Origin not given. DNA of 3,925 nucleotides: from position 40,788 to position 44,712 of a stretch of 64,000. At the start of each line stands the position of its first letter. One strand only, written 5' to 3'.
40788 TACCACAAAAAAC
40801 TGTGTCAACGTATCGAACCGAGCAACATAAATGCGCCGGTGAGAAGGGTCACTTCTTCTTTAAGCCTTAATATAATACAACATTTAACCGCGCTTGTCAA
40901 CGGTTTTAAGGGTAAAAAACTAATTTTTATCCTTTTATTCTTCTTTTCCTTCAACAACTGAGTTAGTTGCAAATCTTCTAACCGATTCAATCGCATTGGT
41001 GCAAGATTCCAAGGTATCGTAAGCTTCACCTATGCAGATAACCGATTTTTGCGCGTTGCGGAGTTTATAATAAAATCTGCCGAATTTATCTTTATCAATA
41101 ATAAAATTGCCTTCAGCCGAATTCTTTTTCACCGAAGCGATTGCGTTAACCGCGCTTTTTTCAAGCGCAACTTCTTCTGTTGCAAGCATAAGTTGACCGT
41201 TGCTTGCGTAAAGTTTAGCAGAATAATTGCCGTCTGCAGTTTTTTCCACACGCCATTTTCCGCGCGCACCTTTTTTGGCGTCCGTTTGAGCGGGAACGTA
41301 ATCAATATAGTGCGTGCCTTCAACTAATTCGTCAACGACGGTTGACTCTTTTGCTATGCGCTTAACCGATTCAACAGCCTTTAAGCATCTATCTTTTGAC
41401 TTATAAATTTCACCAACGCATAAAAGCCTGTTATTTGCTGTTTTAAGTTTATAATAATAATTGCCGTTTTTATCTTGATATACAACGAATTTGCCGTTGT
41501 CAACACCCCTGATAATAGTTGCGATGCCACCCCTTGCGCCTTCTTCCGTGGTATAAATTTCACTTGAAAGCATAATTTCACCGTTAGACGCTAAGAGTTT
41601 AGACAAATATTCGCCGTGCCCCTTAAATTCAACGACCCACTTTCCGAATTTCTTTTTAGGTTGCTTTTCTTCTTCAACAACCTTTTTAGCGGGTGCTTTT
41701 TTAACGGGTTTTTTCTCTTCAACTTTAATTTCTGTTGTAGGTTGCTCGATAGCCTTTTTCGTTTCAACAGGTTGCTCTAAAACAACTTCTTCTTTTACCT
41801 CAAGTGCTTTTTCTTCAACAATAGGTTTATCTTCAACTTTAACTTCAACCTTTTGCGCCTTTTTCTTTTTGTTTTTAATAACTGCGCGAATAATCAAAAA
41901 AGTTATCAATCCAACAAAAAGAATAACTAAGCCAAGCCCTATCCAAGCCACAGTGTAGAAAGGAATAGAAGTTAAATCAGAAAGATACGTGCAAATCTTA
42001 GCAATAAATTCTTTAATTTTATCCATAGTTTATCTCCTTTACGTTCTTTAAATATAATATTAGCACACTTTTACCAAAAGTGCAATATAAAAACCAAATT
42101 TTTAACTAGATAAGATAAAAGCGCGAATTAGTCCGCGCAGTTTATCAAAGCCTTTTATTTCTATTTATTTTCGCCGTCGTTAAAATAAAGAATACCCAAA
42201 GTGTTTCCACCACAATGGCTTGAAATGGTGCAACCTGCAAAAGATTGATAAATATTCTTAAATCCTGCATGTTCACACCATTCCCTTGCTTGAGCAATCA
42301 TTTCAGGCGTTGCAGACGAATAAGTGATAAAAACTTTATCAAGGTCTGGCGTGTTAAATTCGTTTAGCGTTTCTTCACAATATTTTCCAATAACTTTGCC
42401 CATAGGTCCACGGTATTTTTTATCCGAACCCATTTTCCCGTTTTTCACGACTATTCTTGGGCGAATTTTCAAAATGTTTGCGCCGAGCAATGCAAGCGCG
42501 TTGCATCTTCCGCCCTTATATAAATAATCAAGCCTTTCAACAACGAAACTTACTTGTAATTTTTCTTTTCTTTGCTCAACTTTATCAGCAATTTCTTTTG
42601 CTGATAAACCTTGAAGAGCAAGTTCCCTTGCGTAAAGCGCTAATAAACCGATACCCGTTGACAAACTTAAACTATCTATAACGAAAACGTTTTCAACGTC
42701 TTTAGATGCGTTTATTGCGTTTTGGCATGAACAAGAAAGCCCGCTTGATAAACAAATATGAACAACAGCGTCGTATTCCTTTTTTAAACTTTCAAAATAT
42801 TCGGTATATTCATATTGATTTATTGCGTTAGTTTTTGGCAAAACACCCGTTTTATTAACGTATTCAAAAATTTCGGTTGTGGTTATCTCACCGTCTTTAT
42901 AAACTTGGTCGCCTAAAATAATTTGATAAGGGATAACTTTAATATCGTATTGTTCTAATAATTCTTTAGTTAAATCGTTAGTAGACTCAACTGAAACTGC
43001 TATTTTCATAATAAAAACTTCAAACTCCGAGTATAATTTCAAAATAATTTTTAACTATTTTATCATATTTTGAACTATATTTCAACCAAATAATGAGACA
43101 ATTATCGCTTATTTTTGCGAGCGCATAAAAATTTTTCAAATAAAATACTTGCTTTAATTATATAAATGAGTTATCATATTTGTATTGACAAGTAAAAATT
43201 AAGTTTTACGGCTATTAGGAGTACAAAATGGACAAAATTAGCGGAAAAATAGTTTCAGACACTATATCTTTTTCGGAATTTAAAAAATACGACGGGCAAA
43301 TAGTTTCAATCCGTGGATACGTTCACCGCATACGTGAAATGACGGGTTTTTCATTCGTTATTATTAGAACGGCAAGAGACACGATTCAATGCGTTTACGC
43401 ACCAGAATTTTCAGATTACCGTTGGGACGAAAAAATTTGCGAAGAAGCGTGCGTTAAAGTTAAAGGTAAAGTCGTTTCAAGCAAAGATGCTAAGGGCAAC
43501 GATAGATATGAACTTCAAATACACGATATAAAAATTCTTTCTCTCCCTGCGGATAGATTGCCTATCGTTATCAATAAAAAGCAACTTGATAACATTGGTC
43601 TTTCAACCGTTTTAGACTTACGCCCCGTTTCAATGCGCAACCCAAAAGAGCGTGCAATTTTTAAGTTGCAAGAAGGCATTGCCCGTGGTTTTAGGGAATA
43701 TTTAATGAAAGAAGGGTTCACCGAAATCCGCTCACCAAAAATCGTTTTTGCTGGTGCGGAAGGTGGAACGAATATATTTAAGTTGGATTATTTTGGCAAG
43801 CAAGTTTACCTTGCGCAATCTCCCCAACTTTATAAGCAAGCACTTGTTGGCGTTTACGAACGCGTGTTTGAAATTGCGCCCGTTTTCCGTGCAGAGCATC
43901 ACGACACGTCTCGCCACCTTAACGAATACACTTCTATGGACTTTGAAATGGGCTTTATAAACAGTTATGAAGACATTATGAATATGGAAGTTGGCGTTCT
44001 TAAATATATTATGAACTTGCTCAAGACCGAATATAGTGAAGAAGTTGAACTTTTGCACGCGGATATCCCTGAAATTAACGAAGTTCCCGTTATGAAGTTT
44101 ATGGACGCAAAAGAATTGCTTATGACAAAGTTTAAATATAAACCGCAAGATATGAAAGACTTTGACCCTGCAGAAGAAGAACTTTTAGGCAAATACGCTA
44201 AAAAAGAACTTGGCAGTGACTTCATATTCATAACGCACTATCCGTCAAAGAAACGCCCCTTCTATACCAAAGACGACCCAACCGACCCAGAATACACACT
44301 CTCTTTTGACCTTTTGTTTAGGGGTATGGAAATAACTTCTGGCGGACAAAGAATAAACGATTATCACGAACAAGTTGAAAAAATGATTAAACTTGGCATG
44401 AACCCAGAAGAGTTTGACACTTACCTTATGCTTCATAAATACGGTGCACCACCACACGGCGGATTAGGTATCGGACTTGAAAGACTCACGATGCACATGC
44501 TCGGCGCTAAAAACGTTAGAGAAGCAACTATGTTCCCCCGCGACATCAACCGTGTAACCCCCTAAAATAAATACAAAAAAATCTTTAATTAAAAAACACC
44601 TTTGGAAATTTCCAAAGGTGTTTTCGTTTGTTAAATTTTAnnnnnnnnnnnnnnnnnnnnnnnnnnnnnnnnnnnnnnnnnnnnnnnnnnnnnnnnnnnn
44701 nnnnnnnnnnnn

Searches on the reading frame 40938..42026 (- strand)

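Call 44: search_protein_families(library=pfam, proteins=[window:40938-42026:-], max_evalue=0.001)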
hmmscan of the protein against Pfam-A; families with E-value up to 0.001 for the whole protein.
window:40938-42026:- (363 aa): 2 families
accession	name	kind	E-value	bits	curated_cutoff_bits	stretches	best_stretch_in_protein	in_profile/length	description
PF07411.17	DUF1508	-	1.3e-38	131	22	4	185-232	1-48/48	Domain of unknown function (DUF1508)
PF18656.6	DUF5633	-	0.00092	19.4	23.6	0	179-195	25-41/41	Family of unknown function (DUF5633)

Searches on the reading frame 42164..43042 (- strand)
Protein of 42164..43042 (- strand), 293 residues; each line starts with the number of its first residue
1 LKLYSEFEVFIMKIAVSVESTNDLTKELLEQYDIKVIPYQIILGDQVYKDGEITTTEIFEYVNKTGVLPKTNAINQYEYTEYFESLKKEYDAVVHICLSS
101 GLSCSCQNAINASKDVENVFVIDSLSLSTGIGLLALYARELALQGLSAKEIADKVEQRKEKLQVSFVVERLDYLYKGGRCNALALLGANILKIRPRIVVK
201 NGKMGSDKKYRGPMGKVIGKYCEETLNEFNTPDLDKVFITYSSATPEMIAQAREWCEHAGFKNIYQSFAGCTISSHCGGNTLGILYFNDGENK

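Call 44: search_protein_families(library=pfam, proteins=[window:42164-43042:-], max_evalue=0.001)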
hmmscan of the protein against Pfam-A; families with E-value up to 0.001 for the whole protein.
window:42164-43042:- (293 aa): 1 family
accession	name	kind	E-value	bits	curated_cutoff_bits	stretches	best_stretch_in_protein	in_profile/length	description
PF02645.21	DegV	-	2.9e-60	204.4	27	1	13-287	1-278/280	Uncharacterised protein, DegV family COG1307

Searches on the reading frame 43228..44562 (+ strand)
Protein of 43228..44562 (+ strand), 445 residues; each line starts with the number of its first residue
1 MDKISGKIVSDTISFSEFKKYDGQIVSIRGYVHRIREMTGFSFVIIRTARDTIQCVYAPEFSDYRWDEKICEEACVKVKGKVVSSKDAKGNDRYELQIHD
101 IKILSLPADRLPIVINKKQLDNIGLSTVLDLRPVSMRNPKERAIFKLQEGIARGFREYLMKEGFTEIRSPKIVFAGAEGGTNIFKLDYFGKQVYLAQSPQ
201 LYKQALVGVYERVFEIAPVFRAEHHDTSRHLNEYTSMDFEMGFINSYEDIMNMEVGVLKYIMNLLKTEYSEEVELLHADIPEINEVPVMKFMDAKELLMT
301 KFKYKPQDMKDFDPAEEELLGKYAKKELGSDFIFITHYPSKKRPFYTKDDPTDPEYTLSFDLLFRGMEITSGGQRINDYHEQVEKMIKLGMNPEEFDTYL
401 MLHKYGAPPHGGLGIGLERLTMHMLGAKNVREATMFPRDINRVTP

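Call 44: search_protein_families(library=pfam, proteins=[window:43228-44562:+], max_evalue=0.001)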
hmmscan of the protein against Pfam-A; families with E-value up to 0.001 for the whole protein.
window:43228-44562:+ (445 aa): 2 families
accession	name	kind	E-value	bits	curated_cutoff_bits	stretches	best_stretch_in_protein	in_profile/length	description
PF00152.25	tRNA-synt_2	-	4.3e-80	269.5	25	1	128-439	5-307/308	tRNA synthetases class II (D, K and N)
PF01336.31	tRNA_anti-codon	-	8.7e-12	45.3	27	1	26-104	1-75/75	OB-fold nucleic acid binding domain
